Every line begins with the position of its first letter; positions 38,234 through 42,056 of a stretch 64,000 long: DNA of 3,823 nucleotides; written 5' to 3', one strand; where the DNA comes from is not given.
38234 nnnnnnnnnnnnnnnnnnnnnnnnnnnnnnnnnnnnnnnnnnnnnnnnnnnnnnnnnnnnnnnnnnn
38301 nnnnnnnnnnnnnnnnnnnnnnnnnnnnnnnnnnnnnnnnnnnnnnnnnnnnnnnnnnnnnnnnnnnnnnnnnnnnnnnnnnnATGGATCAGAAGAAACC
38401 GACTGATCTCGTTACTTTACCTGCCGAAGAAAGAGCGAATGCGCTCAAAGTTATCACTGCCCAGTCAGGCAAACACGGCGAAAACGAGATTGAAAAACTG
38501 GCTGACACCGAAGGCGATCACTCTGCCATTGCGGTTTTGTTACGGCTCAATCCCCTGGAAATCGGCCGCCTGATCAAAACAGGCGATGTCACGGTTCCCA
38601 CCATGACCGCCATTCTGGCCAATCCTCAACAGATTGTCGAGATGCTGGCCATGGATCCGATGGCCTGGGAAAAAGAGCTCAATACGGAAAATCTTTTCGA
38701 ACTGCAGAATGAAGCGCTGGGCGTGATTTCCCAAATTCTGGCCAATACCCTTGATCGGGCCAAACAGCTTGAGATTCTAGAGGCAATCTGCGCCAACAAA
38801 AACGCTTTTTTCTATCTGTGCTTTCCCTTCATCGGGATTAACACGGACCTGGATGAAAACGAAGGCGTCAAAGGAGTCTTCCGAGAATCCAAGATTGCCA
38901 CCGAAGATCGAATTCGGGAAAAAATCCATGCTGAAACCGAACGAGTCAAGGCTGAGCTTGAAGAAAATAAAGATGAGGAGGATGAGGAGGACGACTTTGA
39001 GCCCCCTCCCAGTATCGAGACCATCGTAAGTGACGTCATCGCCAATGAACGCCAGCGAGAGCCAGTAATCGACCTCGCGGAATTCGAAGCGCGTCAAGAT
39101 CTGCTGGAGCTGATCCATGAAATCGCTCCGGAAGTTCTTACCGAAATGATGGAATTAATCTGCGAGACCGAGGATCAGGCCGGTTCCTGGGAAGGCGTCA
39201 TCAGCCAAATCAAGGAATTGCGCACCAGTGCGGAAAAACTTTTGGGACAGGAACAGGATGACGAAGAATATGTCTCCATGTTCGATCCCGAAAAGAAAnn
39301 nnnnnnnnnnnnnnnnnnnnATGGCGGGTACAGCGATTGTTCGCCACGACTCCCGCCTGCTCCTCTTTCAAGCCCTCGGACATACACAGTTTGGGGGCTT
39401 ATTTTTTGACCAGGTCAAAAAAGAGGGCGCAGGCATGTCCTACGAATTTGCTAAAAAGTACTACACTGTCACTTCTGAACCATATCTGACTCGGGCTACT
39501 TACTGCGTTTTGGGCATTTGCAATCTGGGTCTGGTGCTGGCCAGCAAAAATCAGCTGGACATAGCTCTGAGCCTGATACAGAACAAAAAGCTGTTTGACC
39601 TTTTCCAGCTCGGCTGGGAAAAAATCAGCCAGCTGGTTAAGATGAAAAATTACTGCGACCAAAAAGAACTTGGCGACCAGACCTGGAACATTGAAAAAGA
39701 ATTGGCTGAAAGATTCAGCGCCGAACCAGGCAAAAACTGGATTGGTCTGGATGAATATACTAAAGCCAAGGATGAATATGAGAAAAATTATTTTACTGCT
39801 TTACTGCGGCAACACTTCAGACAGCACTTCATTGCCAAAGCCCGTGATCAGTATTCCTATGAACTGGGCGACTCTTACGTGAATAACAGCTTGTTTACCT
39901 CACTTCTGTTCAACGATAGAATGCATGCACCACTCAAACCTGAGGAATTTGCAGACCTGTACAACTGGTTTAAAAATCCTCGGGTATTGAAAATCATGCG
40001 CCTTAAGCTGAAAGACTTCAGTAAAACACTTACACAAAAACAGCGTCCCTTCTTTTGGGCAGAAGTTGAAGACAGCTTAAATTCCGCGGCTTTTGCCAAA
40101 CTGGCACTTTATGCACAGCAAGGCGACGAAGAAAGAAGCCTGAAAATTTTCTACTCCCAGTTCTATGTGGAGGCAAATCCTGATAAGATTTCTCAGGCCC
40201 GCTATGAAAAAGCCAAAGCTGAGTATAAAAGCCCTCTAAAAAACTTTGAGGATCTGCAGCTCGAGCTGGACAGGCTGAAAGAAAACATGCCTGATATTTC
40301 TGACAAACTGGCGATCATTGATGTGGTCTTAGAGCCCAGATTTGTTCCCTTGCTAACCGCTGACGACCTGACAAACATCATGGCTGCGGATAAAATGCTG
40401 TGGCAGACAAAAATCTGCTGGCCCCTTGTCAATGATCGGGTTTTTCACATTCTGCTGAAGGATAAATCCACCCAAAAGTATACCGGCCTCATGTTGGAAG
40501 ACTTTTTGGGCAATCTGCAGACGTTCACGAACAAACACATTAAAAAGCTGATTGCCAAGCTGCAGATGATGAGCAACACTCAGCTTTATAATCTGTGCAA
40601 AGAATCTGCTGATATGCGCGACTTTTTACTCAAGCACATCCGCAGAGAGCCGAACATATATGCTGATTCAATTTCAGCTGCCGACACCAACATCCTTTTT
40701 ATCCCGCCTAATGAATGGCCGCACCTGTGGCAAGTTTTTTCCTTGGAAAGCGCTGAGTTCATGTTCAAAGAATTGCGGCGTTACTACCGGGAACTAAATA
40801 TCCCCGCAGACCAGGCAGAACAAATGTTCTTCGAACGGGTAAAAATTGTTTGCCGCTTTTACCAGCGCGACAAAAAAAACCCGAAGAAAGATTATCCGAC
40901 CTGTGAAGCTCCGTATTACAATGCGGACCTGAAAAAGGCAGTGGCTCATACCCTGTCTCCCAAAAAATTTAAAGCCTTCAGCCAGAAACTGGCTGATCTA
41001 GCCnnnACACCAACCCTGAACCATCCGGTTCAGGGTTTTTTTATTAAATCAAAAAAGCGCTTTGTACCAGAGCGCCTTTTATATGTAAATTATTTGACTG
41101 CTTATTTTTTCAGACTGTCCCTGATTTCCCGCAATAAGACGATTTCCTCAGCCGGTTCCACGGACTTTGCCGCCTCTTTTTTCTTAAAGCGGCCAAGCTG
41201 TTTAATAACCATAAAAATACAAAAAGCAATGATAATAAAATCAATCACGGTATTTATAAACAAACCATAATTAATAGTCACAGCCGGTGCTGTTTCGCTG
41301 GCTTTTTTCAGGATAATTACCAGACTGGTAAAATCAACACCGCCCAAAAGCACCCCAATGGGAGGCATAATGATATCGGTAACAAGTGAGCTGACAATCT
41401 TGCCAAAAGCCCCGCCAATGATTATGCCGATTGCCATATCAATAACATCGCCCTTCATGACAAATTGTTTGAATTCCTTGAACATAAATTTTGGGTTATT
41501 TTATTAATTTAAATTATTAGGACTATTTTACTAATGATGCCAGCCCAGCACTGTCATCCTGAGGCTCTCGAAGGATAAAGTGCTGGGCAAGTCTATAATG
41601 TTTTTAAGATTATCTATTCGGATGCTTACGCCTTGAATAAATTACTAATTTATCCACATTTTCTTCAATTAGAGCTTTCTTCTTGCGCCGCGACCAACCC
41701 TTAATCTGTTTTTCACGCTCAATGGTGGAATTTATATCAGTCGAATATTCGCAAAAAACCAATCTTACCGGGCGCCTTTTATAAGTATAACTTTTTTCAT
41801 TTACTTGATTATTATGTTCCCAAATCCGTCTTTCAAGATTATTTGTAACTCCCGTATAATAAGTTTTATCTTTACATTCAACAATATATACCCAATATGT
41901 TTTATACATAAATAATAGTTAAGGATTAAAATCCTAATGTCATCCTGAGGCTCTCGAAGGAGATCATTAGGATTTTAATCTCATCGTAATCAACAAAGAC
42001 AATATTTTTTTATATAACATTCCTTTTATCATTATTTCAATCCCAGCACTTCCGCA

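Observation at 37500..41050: GC-rich four-gene plus-strand operon (J-domain protein plus three acidic or alpha-helical unknowns) with phage-like expression signals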

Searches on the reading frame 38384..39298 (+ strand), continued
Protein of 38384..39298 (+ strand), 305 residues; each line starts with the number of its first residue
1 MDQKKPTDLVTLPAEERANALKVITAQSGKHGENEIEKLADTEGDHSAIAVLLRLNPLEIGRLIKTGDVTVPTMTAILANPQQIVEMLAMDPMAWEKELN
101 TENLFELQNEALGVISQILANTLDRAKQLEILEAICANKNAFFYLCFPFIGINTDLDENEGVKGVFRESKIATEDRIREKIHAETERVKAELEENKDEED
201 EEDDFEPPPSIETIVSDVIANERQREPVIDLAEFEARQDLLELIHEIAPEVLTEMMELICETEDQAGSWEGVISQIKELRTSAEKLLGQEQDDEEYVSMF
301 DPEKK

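Call 94: predict_structure(alignment_id=A2)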
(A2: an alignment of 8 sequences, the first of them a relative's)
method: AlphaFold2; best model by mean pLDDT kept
length: 305 residues; sequences in the alignment: 8
mean_pLDDT: 70.5   pTM: 0.61
mean pLDDT of the five models: 70.5, 68.6, 67.7, 66.9, 61.8
residues with pLDDT >= 90: 13; 70-90: 176; 50-70: 61; < 50: 55
segments of 3 or more residues with pLDDT < 50: 1-4, 153-174, 199-203, 222-228, 289-305
pLDDT, mean of each block of 10 residues (from residue 1): 59 86 82 87 85 83 66 76 85 74 74 87 88 92 88 41 32 55 73 57 56 62 48 79 88 84 65 78 68 38 33
secondary structure, 60 per line:
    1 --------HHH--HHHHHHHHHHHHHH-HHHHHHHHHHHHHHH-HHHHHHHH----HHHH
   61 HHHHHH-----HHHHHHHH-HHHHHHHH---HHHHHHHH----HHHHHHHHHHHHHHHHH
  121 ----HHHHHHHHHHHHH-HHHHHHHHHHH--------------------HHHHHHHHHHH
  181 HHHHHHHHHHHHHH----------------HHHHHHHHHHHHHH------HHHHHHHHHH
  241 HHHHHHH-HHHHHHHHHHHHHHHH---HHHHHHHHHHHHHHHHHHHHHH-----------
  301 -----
elements in order: H14-27 H29-43 H45-52 H57-66 H72-79 H81-88 H92-99 H104-120 H125-137 H139-149 H170-194 H211-224 H231-247 H249-264 H268-289

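Call 108: search_protein_families(library=pfam, proteins=[L012:8902-10533:+, L013:5892-7244:+, L015:3717-4616:+, L007:6685-7602:+], max_evalue=10)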
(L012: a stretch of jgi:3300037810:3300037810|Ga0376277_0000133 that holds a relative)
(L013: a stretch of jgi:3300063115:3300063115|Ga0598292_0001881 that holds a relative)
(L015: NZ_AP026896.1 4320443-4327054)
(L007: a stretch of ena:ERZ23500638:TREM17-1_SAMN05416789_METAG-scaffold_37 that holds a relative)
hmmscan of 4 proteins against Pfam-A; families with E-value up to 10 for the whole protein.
L012:8902-10533:+ (544 aa): 2 families
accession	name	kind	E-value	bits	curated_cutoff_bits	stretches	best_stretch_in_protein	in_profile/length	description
PF00250.24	Forkhead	-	0.026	15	27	1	328-375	24-71/88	Forkhead domain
PF07723.19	LRR_2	-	0.13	13.4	20.9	1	233-255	1-22/26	Leucine Rich Repeat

L013:5892-7244:+ (451 aa): 4 families
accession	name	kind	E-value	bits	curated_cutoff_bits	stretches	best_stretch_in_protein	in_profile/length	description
PF19676.4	DUF6178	-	3.7e-06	26.1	25.5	1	63-112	313-361/561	Family of unknown function (DUF6178)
PF16891.10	STPPase_N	-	0.11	13.5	26.8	0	222-237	20-35/48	Serine-threonine protein phosphatase N-terminal domain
PF12668.12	DUF3791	-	0.15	12.5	25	0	150-181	13-44/60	Protein of unknown function (DUF3791)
PF01139.22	RtcB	-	0.34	10.5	27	1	392-435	193-235/426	tRNA-splicing ligase RtcB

L015:3717-4616:+ (300 aa): 1 family
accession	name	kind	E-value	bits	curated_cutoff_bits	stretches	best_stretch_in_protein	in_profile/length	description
PF12594.13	DUF3764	-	0.15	12.6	24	1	60-101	26-66/89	Protein of unknown function (DUF3764)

L007:6685-7602:+ (306 aa): 1 family
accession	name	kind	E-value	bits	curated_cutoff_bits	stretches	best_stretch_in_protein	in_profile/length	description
PF19676.4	DUF6178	-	0.00031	19.8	25.5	1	44-108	293-357/561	Family of unknown function (DUF6178)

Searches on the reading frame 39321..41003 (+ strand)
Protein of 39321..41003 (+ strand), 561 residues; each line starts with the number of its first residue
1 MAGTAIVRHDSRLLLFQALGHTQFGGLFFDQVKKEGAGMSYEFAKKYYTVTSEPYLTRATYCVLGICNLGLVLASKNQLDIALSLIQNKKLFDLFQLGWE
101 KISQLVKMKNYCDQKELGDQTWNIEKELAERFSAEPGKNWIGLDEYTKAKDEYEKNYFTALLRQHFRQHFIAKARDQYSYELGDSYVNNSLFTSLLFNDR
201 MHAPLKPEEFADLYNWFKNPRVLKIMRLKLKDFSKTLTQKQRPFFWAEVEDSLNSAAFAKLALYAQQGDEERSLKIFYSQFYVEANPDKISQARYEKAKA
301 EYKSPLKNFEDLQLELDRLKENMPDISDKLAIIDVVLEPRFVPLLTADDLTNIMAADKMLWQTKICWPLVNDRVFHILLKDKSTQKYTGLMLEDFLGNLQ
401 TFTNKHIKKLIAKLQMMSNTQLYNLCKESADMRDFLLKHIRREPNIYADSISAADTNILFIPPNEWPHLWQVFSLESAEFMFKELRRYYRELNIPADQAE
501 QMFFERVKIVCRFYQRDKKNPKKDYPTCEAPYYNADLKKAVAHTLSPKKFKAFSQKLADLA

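Call 8: search_protein_families(library=pfam, proteins=[window:39321-41003:+], max_evalue=1)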
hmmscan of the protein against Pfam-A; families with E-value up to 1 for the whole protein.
window:39321-41003:+ (561 aa): 1 family
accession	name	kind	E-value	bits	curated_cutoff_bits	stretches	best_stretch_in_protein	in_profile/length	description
PF18954.5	DUF5697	-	0.041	14.4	27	1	405-450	1-47/161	Family of unknown function (DUF5697)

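Call 9: search_protein_families(library=phrogs, proteins=[window:39321-41003:+], max_evalue=1)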
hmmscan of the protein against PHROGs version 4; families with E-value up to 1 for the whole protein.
window:39321-41003:+ (561 aa): 3 families
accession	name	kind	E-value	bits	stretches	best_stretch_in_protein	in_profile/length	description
phrog_473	-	head and packaging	0.13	13.7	1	291-330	28-67/75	virion structural protein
phrog_25752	-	unknown function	0.13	13.3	1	335-379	3-47/59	-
phrog_16101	-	unknown function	0.53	11.9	0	244-295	25-76/99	-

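Call 10: search_protein_families(library=padloc, proteins=[window:39321-41003:+], max_evalue=1)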
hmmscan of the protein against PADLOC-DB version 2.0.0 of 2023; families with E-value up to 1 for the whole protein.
window:39321-41003:+ (561 aa): 0 families

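Call 11: find_encoding_contigs(protein=window:39321-41003:+, flank=10000, max_places=10)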
Protein window:39321-41003:+ (561 aa): no gene with exactly this product is on record in the collection.

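Call 13: find_homologous_proteins(query=window:39321-41003:+)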
Query window:39321-41003:+ (561 aa): 4 proteins with E <= 0.001 among 8000 candidates.
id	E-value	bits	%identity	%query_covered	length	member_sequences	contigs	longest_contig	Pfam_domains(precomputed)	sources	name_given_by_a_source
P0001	0.0e+0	1280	100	100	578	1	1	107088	-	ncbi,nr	ncbi:MAG: hypothetical protein NTZ49_03680 [Candidatus Parcubacteria bacterium]|nr:hypothetical prot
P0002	8.9e-68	247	31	98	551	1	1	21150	PF19676.6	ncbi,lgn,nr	ncbi:MAG: hypothetical protein NTX82_01085 [Candidatus Parcubacteria bacterium]|nr:hypothetical prot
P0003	4.9e-66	242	31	98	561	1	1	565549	PF19676.6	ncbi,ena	-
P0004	1.3e-12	65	30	52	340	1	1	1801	-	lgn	-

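Call 14: find_encoding_contigs(protein=P0002, flank=10000)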
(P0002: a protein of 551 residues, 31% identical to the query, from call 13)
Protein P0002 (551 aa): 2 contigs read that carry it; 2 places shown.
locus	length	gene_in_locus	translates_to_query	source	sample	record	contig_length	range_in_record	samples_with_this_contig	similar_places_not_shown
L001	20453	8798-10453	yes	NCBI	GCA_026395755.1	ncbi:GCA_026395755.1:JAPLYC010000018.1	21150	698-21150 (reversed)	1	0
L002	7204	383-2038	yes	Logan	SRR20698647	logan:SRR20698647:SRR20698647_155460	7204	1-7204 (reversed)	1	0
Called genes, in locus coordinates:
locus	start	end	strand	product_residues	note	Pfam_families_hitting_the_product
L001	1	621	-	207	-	PF12704:MacB_PCD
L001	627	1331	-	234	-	PF00005:ABC_tran, PF02463:SMC_N (faint)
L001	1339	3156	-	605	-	PF25919:BSH_CusB (faint), PF00364:Biotin_lipoyl (faint), PF25917:BSH_RND, PF25973:BSH_CzcB (faint), PF25954:Beta-barrel_RND_2 (weak), PF25990:Beta-barrel_YknX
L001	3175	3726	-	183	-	-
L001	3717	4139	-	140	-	-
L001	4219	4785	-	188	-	PF04542:Sigma70_r2, PF08281:Sigma70_r4_2, PF04545:Sigma70_r4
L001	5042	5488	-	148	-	-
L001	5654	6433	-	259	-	-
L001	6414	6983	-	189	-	PF04542:Sigma70_r2, PF08281:Sigma70_r4_2, PF04545:Sigma70_r4 (weak)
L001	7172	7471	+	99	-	PF00226:DnaJ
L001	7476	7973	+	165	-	PF27445:AtcA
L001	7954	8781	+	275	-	PF27486:AtcB_N, PF27450:AtcB_C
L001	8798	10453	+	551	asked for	PF19676:DUF6178 (weak)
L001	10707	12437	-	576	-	PF05496:RuvB_N (weak), PF13177:DNA_pol3_delta2, PF00004:AAA, PF07728:AAA_5 (faint), PF13401:AAA_22 (weak), PF21960:RCF1-5-like_lid (weak), PF22608:DNAX_ATPase_lid, PF12169:DNA_pol3_gamma3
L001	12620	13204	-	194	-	-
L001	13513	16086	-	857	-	PF26449:DUF8128, PF02534:T4SS-DNA_transf (weak), PF10412:TrwB_AAD_bind, PF12696:TraG-D_C (weak)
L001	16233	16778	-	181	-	-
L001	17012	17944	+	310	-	PF01544:CorA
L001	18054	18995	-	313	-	PF01207:Dus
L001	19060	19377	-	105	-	PF01503:PRA-PH (weak), PF03819:MazG (weak)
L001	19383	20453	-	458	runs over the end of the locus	PF00133:tRNA-synt_1 (faint), PF01406:tRNA-synt_1e, PF09334:tRNA-synt_1g (faint), PF23493:CysS_C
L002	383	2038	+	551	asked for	PF19676:DUF6178 (weak)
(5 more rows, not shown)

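Call 15: find_encoding_contigs(protein=P0003, flank=10000)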
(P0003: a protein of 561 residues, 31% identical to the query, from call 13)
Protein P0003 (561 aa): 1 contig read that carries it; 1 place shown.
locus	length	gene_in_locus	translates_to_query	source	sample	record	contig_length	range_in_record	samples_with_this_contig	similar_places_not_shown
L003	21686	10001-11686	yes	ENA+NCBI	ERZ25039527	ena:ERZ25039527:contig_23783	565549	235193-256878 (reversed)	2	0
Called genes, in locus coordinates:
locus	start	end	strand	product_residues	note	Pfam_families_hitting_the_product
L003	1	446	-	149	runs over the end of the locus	PF18914:DUF5666 (weak)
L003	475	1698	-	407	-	PF12704:MacB_PCD, PF02687:FtsX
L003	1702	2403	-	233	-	PF00005:ABC_tran, PF02463:SMC_N (weak)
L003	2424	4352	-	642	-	PF25973:BSH_CzcB (faint), PF25917:BSH_RND, PF25989:YknX_C (faint), PF25954:Beta-barrel_RND_2 (weak), PF25990:Beta-barrel_YknX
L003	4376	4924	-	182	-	-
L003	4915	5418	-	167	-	-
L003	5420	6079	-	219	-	PF04542:Sigma70_r2, PF08281:Sigma70_r4_2, PF04545:Sigma70_r4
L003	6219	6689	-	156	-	-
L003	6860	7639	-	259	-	-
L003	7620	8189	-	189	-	PF04542:Sigma70_r2, PF08281:Sigma70_r4_2, PF04545:Sigma70_r4 (weak)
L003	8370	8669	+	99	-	PF00226:DnaJ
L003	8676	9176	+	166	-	PF27445:AtcA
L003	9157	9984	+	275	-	PF27486:AtcB_N, PF27450:AtcB_C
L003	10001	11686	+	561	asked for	PF19676:DUF6178 (weak)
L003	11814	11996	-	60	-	-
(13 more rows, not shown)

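Call 16: find_encoding_contigs(protein=P0001, flank=10000)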
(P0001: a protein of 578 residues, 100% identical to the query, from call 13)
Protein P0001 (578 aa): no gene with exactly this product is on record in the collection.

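Call 29: search_protein_families(library=ncbifam, proteins=[window:39321-41003:+, L001:7476-7970:+, L001:7954-8778:+, P0002, P0003], max_evalue=1)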
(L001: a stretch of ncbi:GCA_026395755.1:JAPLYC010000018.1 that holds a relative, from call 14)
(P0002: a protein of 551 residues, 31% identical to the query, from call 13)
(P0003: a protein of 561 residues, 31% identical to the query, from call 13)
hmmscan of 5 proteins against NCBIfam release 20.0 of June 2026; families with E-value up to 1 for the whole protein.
window:39321-41003:+ (561 aa): 1 family
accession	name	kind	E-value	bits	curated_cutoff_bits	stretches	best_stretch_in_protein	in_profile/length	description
NF047890.1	ColdAdpAtcC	equivalog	4.4e-14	52.7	370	1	29-174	32-174/297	cold adaptation protein AtcC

L001:7476-7970:+ (165 aa): 1 family
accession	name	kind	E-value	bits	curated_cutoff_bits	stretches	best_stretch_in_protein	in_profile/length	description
NF047888.1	ColdAdpAtcA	equivalog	1.7e-11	44.3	200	1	12-161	13-172/178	cold adaptation protein AtcA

L001:7954-8778:+ (275 aa): 1 family
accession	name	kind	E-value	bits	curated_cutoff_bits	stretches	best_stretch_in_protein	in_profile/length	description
NF047889.1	ColdAdpAtcB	equivalog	1.9e-23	83.3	440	1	20-252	11-233/252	cold adaptation protein AtcB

P0002 (551 aa): 1 family
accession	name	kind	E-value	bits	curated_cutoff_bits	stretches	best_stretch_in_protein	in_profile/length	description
NF047890.1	ColdAdpAtcC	equivalog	2.9e-11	43.4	370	1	18-175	21-174/297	cold adaptation protein AtcC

P0003 (561 aa): 1 family
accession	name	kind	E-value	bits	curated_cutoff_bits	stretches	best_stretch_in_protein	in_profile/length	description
NF047890.1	ColdAdpAtcC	equivalog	3.9e-11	43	370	1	18-113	21-117/297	cold adaptation protein AtcC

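Call 49: search_solved_structures(query=A3, max_evalue=1)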
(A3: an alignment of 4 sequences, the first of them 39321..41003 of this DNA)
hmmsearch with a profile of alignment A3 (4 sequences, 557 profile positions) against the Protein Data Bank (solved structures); distinct sequences matched with E-value up to 1: 0.

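Call 60: predict_structure(alignment_id=A3)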
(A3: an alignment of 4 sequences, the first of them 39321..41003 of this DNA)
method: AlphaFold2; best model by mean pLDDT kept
length: 561 residues; sequences in the alignment: 4
mean_pLDDT: 56.9   pTM: 0.32
mean pLDDT of the five models: 56.9, 51.7, 49.9, 49.0, 44.8
residues with pLDDT >= 90: 0; 70-90: 150; 50-70: 200; < 50: 211
segments of 3 or more residues with pLDDT < 50: 1-12, 47-55, 106-150, 171-210, 258-291, 357-372, 379-407, 449-453, 518-531
pLDDT, mean of each block of 10 residues (from residue 1): 32 57 51 60 51 49 68 77 73 73 50 35 42 40 41 52 55 35 39 43 41 54 61 69 61 50 41 37 31 62 67 77 63 72 68 54 39 50 42 37 42 64 76 78 59 65 73 64 84 85 82 58 42 64 79 73 51
secondary structure, 60 per line:
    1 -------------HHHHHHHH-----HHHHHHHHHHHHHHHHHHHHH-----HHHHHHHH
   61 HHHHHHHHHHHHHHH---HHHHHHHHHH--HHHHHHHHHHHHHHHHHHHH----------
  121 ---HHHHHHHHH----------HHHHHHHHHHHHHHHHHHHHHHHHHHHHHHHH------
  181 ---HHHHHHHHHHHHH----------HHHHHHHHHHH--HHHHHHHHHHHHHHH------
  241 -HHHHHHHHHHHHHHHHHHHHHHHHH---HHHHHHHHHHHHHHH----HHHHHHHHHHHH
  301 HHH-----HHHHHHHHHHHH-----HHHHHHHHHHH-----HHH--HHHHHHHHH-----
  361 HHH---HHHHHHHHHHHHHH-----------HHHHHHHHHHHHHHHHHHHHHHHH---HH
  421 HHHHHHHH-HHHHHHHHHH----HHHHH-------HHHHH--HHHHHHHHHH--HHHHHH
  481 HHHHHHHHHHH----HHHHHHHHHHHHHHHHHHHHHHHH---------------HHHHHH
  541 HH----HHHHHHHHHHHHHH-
elements in order: H14-21 H27-47 H53-75 H79-88 H91-110 H124-132 H143-174 H184-196 H207-217 H220-234 H242-266 H270-284 H289-303 H309-320 H326-336 H347-355 H367-380 H392-415 H419-428 H430-439 H444-448 H456-460 H463-472 H475-491 H496-519 H535-542 H547-560

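Call 76: find_related_loci(query=A3, collection=viral_contigs, flank=5000)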
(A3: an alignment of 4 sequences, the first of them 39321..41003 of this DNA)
Query A3 (561 aa) in viral_contigs; peptide patterns used: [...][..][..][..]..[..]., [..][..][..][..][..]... (x = any residue, [..] = any of these).
542 stretches matched a pattern, but none encodes a relative of the query by tblastn (E <= 1e-3).

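Call 108: search_protein_families(library=pfam, proteins=[window:39321-41003:+, P0002, P0003], max_evalue=10)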
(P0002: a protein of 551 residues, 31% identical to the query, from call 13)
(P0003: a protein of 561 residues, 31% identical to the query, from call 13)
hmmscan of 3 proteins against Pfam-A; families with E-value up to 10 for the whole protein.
window:39321-41003:+ (561 aa): 1 family
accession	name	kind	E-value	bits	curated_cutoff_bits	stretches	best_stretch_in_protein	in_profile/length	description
PF18954.5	DUF5697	-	0.041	14.4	27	1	405-450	1-47/161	Family of unknown function (DUF5697)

P0002 (551 aa): 2 families
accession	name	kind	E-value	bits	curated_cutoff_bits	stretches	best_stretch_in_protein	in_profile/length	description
PF19676.4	DUF6178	-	6.9e-06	25.2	25.5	1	63-130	313-381/561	Family of unknown function (DUF6178)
PF20496.3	Dbl7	-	0.065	13.1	25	1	277-328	213-264/274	Double strand break localizing Dbl7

P0003 (561 aa): 2 families
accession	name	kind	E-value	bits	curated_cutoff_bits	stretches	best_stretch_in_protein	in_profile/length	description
PF19676.4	DUF6178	-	1.4e-05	24.2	25.5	1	63-106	313-356/561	Family of unknown function (DUF6178)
PF10364.14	NKWYS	-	0.067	13.6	25.1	1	377-419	34-78/139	Putative capsular polysaccharide synthesis protein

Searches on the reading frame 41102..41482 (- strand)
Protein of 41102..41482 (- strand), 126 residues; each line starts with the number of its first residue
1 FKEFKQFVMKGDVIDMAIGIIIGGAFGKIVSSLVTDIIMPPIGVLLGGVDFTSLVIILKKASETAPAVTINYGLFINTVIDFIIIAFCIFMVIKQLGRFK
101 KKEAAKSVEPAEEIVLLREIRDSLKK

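Call 12: search_protein_families(library=pfam, proteins=[window:41102-41482:-], max_evalue=0.001)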
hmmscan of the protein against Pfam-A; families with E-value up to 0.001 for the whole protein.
window:41102-41482:- (126 aa): 1 family
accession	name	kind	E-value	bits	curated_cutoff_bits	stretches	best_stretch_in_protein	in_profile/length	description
PF01741.23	MscL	-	2.3e-45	154.3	27.4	1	1-125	2-123/123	Large-conductance mechanosensitive channel, MscL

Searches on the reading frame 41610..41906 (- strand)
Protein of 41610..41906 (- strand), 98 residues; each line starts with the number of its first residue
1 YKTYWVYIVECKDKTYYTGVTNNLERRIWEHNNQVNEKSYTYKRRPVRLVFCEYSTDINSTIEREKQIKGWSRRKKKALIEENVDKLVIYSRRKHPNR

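Call 12: search_protein_families(library=pfam, proteins=[window:41610-41906:-], max_evalue=0.001)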
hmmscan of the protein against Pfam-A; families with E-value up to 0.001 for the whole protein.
window:41610-41906:- (98 aa): 1 family
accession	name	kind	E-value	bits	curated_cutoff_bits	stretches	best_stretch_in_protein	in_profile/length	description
PF01541.30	GIY-YIG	-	1e-16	61.4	22.6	1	4-76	2-76/78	GIY-YIG catalytic domain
